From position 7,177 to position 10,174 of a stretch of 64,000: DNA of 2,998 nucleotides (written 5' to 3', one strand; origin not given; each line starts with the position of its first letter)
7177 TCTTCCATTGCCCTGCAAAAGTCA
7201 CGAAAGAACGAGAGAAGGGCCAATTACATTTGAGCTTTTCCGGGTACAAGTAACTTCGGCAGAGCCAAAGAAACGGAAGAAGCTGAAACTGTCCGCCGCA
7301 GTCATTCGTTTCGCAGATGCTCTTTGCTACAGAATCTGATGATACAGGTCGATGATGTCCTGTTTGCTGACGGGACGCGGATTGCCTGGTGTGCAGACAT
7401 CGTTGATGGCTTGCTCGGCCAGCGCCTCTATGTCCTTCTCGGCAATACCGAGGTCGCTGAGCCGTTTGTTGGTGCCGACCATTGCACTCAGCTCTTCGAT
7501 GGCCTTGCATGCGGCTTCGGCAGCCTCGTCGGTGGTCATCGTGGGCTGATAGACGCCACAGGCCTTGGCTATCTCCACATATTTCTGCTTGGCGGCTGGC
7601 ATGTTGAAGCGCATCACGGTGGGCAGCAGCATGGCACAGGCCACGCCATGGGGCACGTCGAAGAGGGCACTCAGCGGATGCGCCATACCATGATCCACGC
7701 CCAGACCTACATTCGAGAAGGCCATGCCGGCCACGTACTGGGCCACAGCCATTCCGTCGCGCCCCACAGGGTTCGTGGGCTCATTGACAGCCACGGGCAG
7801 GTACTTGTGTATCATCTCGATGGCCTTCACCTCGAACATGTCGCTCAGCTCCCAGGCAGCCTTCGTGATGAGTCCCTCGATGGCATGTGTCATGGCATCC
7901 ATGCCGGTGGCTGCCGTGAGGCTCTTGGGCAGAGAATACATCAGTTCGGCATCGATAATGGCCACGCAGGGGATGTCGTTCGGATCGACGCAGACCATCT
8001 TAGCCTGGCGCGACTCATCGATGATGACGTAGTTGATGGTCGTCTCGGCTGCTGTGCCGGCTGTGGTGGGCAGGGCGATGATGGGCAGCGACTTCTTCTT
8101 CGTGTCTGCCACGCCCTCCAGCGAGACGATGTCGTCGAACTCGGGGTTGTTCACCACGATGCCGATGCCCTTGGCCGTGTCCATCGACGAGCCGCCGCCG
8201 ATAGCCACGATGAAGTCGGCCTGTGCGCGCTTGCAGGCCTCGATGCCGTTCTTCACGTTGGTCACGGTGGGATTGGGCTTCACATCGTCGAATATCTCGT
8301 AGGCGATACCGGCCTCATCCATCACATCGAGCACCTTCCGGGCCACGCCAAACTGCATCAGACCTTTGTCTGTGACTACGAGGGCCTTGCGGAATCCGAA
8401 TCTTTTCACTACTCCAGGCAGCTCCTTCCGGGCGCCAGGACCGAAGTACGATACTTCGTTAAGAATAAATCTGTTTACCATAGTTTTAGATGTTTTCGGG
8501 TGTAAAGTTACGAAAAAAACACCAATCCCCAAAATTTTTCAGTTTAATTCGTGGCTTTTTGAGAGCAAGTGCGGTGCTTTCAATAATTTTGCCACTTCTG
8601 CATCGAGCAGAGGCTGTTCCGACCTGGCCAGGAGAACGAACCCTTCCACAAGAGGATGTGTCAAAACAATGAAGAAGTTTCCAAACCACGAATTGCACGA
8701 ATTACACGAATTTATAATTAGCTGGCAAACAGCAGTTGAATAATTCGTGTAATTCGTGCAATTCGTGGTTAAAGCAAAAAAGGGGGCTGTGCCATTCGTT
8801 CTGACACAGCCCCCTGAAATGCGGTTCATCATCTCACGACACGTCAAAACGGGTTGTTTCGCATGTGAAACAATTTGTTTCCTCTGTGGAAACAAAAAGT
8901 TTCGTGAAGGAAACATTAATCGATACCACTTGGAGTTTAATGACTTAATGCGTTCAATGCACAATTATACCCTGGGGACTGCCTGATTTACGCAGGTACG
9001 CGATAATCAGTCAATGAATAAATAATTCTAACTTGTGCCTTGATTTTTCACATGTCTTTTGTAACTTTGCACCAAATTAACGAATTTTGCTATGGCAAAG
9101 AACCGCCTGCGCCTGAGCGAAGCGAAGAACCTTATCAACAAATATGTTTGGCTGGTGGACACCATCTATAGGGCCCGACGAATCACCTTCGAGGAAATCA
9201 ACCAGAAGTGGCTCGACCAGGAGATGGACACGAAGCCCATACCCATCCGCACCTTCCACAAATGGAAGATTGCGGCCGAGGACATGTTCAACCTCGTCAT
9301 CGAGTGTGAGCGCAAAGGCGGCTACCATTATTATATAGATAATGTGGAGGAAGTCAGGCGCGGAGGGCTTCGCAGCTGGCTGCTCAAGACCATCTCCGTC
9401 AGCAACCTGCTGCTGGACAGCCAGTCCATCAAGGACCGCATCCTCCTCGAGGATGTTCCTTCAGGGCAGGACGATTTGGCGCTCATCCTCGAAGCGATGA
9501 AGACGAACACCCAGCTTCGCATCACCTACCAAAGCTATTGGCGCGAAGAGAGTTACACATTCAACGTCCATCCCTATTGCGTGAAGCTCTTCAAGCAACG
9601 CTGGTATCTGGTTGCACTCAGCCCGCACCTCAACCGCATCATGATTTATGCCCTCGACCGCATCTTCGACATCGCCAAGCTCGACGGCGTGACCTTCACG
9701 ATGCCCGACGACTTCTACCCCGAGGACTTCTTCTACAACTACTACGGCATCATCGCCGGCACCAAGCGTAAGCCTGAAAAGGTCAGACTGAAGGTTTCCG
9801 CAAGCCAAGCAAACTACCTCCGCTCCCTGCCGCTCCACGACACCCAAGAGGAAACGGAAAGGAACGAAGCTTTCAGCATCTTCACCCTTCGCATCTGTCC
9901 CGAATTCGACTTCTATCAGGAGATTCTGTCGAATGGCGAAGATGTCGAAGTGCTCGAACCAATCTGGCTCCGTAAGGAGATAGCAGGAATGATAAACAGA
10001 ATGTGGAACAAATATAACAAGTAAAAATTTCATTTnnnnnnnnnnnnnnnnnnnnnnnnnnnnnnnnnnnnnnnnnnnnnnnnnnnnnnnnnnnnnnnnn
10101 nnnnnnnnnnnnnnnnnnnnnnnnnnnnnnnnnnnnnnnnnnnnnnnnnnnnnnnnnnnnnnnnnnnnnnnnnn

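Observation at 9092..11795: Candidate undescribed module: WYL regulator, YopX-like protein, PD-(D/E)xK-like protein and DEDDh exonuclease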

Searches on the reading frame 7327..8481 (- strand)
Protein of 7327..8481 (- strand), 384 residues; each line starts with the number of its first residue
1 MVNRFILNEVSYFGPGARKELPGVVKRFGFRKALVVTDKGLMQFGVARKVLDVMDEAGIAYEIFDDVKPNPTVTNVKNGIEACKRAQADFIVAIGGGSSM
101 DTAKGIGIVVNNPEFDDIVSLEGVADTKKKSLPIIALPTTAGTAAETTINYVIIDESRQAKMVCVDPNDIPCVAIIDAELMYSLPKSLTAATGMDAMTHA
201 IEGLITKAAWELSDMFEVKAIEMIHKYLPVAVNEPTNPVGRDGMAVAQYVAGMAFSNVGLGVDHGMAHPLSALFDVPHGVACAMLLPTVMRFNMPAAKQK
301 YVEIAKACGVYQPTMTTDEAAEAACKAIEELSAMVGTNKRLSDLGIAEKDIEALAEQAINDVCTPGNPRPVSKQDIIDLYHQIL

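Call 62: find_encoding_contigs(protein=window:7327-8481:-, flank=10000, max_places=8)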
Protein window:7327-8481:- (384 aa): 23 contigs read that carry it; 8 places shown.
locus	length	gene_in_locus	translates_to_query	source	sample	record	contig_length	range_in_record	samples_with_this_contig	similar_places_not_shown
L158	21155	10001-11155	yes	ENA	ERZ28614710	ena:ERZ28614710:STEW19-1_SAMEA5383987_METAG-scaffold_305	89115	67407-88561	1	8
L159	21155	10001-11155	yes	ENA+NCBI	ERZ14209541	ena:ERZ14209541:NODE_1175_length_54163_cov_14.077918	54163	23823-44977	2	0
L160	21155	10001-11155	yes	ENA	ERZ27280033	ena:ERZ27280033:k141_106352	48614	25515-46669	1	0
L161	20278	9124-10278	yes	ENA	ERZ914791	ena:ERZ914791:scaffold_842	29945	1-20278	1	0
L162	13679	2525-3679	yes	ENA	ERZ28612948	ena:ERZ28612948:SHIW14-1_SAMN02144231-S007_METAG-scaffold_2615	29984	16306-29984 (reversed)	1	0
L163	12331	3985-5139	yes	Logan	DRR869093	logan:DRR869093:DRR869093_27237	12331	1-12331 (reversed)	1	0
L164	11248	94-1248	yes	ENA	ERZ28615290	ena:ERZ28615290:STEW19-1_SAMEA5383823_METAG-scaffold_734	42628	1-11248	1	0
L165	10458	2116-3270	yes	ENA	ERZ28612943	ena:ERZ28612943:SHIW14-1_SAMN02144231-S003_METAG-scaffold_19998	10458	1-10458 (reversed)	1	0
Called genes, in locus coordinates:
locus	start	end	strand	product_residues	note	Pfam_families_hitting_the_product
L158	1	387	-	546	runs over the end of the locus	PF00004:AAA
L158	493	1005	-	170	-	PF13091:PLDc_2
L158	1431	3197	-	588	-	PF03235:GmrSD_N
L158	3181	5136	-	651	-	PF03235:GmrSD_N, PF07510:GmrSD_C (faint)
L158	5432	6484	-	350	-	-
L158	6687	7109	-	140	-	PF00929:RNase_T, PF16473:Rv2179c-like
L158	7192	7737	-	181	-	-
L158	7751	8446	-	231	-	-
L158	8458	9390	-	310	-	PF13280:WYL, PF25583:WCX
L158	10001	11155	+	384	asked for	PF00465:Fe-ADH, PF13685:Fe-ADH_2, PF25137:ADH_Fe_C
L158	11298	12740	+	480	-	PF01943:Polysacc_synt, PF13440:Polysacc_synt_3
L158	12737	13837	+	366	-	PF00534:Glycos_transf_1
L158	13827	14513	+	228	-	PF00160:Pro_isomerase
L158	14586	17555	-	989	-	PF13620:CarboxypepD_reg, PF13715:CarbopepD_reg_2, PF14905:OMP_b-brl_3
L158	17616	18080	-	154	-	PF01047:MarR (faint), PF13404:HTH_AsnC-type, PF13412:HTH_24, PF01037:AsnC_trans_reg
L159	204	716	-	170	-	PF13091:PLDc_2, PF00614:PLDc (faint)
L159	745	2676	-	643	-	PF03235:GmrSD_N, PF07510:GmrSD_C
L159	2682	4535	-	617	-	PF03235:GmrSD_N, PF25202:DUF7834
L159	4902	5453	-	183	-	-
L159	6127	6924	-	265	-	PF18754:Nmad3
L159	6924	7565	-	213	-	PF18753:Nmad2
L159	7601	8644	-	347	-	-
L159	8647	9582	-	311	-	PF13280:WYL, PF25583:WCX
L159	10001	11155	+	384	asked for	PF00465:Fe-ADH, PF13685:Fe-ADH_2, PF25137:ADH_Fe_C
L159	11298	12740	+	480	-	PF01943:Polysacc_synt, PF13440:Polysacc_synt_3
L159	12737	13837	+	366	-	PF00534:Glycos_transf_1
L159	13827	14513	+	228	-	PF00160:Pro_isomerase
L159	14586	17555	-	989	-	PF13620:CarboxypepD_reg, PF13715:CarbopepD_reg_2, PF14905:OMP_b-brl_3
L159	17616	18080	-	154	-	PF01047:MarR (faint), PF13404:HTH_AsnC-type, PF13412:HTH_24, PF01037:AsnC_trans_reg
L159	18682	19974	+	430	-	PF01053:Cys_Met_Meta_PP, PF00155:Aminotran_1_2, PF01041:DegT_DnrJ_EryC1, PF00266:Aminotran_5 (faint)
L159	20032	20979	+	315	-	PF00291:PALP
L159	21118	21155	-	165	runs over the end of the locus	PF01196:Ribosomal_L17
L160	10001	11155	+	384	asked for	PF00465:Fe-ADH, PF13685:Fe-ADH_2, PF25137:ADH_Fe_C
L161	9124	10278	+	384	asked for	PF00465:Fe-ADH, PF13685:Fe-ADH_2, PF25137:ADH_Fe_C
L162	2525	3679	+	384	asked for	PF00465:Fe-ADH, PF13685:Fe-ADH_2, PF25137:ADH_Fe_C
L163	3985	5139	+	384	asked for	PF00465:Fe-ADH, PF13685:Fe-ADH_2, PF25137:ADH_Fe_C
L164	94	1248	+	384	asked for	PF00465:Fe-ADH, PF13685:Fe-ADH_2, PF25137:ADH_Fe_C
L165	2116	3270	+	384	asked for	PF00465:Fe-ADH, PF13685:Fe-ADH_2, PF25137:ADH_Fe_C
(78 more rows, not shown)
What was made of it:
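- Strains with an identical lactaldehyde reductase gene carry six different islands at this site, all starting with WYL (call 62). The locus varies between strains of one species and is packed with restriction-type genes (call 62).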

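Call 87: list_cluster_members(proteins=[window:7327-8481:-, window:9092-10024:+, window:10036-10731:+, window:10745-11290:+, window:11998-13050:+])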
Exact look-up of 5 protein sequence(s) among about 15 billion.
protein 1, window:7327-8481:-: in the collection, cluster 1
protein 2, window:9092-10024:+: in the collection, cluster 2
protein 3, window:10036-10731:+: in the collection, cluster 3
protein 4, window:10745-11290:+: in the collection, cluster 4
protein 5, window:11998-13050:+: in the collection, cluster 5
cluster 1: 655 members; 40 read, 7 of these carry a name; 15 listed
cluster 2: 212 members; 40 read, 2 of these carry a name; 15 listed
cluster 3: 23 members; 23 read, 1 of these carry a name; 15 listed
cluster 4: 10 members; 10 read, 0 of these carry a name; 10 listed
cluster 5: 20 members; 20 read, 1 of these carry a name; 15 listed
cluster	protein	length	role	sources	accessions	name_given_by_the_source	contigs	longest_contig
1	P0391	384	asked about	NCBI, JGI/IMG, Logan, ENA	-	-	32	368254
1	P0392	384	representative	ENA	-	-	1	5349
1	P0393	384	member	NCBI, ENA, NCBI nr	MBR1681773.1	MAG: lactaldehyde reductase [Bacteroidaceae bacterium] | lactaldehyde reductase [Bacteroidaceae bacterium]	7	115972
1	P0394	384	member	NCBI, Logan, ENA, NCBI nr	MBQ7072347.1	MAG: lactaldehyde reductase [Bacteroidales bacterium] | lactaldehyde reductase [Bacteroidales bacterium]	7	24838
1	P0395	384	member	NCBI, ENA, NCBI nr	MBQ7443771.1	MAG: lactaldehyde reductase [Bacteroidaceae bacterium] | lactaldehyde reductase [Bacteroidaceae bacterium]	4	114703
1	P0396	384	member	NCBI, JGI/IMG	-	lactaldehyde reductase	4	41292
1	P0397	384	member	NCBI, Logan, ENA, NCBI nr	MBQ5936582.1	MAG: lactaldehyde reductase [Bacteroidaceae bacterium] | lactaldehyde reductase [Bacteroidaceae bacterium]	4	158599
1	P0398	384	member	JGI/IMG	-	lactaldehyde reductase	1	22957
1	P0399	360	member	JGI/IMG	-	lactaldehyde reductase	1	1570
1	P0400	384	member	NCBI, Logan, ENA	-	-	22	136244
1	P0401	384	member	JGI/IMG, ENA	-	-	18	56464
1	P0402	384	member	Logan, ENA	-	-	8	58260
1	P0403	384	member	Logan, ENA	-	-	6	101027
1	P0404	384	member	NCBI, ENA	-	-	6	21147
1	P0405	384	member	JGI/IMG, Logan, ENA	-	-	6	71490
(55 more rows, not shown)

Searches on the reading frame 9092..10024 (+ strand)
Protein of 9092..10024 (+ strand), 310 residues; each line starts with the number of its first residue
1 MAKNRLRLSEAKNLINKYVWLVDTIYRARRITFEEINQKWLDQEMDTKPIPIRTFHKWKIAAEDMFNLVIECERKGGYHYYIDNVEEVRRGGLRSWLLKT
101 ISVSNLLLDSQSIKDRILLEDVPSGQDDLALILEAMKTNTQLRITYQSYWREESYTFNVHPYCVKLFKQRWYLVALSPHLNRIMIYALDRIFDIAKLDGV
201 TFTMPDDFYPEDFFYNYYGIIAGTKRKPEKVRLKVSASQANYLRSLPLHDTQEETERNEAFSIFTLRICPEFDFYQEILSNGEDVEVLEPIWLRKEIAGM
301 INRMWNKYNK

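Call 5: search_protein_families(library=pfam, proteins=[window:9092-10024:+], max_evalue=0.1)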
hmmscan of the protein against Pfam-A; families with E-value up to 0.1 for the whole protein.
window:9092-10024:+ (310 aa): 2 families
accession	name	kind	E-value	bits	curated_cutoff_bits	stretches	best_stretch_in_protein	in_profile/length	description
PF13280.12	WYL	-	9.5e-15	54.8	21.8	1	129-194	3-68/70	WYL domain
PF25583.1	WCX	-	4.1e-13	49.9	23.9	1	228-304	2-75/76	WCX domain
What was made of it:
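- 9092..10024 (+): WYL-domain regulator (310 aa: conserved N-terminal region, WYL, WCX). A backbone gene of the island. Pfam WYL 9.5e-15 and WCX 4.1e-13 (call 5).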

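Call 7: search_protein_families(library=padloc, proteins=[window:9092-10024:+], max_evalue=0.01)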
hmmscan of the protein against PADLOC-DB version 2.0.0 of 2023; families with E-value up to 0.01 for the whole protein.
window:9092-10024:+ (310 aa): 6 families
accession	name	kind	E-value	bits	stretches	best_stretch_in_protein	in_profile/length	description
PDLC01652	WYL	-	2.4e-31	107.2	1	126-304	17-161/162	"CAS-I,CAS-II,CAS-III,CAS-IV,CAS-V,CAS-VI; associated_signaling"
PDLC01766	Cas3c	-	4.6e-20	69.4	1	119-308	130-316/1009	-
PDLC01457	WYL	-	1.5e-11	42.4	1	125-291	123-227/229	"CAS-I,CAS-II,CAS-III,CAS-IV,CAS-V,CAS-VI; associated_signaling"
PDLC01484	WYL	-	1.2e-05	22.6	0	127-206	213-294/437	"CAS-I,CAS-II,CAS-III,CAS-IV,CAS-V,CAS-VI; associated_signaling"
PDLC01510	WYL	-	1.2e-05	22.6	0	127-206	213-294/437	"CAS-I,CAS-II,CAS-III,CAS-IV,CAS-V,CAS-VI; associated_signaling"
PDLC01046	WYL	-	7.3e-05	20.1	0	108-198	192-283/435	HTH-WYL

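Call 8: search_protein_families(library=phrogs, proteins=[window:9092-10024:+], max_evalue=0.01)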
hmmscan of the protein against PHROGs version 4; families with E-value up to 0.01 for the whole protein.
window:9092-10024:+ (310 aa): 1 family
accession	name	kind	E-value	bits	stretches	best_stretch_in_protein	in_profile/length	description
phrog_13105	-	unknown function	9.9e-07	29.6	1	127-212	147-230/239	-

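Call 9: search_protein_families(library=ncbifam, proteins=[window:9092-10024:+], max_evalue=0.01)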
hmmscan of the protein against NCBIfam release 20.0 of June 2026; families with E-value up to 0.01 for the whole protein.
window:9092-10024:+ (310 aa): 1 family
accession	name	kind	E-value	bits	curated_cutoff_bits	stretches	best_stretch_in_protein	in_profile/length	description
TIGR03985.1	TIGR03985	hypoth_equivalog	0.0011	18.6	60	0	137-206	33-106/249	TIGR03985 family CRISPR-associated protein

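Call 45: search_solved_structures(query=window:9092-10024:+, max_evalue=1)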
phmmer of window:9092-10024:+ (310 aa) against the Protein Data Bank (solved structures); distinct sequences matched with E-value up to 1: 9.
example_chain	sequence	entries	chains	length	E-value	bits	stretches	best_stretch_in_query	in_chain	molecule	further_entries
7u02_B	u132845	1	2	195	0.009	18.6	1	154-294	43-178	WYL domain-containing protein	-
7tzv_A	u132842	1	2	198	0.0091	18.6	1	154-294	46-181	WYL domain-containing protein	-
9cu3_B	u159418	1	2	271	0.021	17.3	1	154-294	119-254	WYL domain-containing protein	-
9pfq_Q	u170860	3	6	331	0.035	16.7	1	154-294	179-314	WYL domain-containing protein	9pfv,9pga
8tp8_A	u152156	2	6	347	0.039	16.5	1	154-294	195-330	DeoR-family transcriptional regulator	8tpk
6sj9_A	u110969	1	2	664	0.042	16.4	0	124-193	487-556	Proteasome accessory factor B/C (PafBC)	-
7p5x_AY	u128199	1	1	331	0.047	16.2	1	122-298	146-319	Transcriptional regulator-like protein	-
9fnd_X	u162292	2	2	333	0.047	16.2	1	122-298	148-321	Transcriptional regulator-like protein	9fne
7p5x_AX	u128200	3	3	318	0.061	15.8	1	118-206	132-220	PafC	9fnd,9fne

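Call 70: search_solved_structures(query=A3, max_evalue=0.1)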
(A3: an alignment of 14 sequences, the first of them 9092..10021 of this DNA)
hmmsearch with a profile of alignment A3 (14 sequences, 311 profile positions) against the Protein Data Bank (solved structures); distinct sequences matched with E-value up to 0.1: 13.
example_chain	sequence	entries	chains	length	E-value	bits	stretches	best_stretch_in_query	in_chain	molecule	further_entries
7u02_B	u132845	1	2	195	2.8e-10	42.9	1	128-301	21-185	WYL domain-containing protein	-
7tzv_A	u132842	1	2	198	3e-10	42.9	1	128-301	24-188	WYL domain-containing protein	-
9cu3_B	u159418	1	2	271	7.5e-10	41.6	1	128-301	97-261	WYL domain-containing protein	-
9pfq_Q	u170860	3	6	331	9.9e-10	41.2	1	129-301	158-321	WYL domain-containing protein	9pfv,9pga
8tp8_A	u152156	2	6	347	1.1e-09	41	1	129-301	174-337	DeoR-family transcriptional regulator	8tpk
6sj9_A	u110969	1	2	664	1.3e-09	40.7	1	120-198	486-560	Proteasome accessory factor B/C (PafBC)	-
7p5x_AY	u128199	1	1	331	6.8e-05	25.3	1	119-301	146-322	Transcriptional regulator-like protein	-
9fnd_X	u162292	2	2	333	6.9e-05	25.2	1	119-301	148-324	Transcriptional regulator-like protein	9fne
9dlg_B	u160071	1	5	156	0.015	17.5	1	97-202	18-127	TIR domain-containing adapter molecule 2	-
9dki_A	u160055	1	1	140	0.021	17.1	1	97-201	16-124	TIR domain-containing adapter molecule 2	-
2m1w_A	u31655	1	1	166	0.025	16.8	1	97-202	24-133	TIR domain-containing adapter molecule 2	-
7p5x_AX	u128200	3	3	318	0.028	16.7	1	127-199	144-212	PafC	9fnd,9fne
9y6s_6Q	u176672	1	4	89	0.059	15.6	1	24-81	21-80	Dynein light chain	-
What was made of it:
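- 9092..10024 (+): The family profile hits DriD and PafBC (call 70).
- On wHTH-WYL-WCX transcription factors: They have no Pfam or PDB sequence match (calls 5, 45, 70).
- Closest known: wHTH-WYL-WCX regulators of defence systems and islands. Different: By sequence it is closest to DriD and PafBC, with no BrxR or CapW entry named among the PDB hits (call 70).
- The N-terminal DNA-binding domain of the WYL protein was not demonstrated (calls 5, 45, 70).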
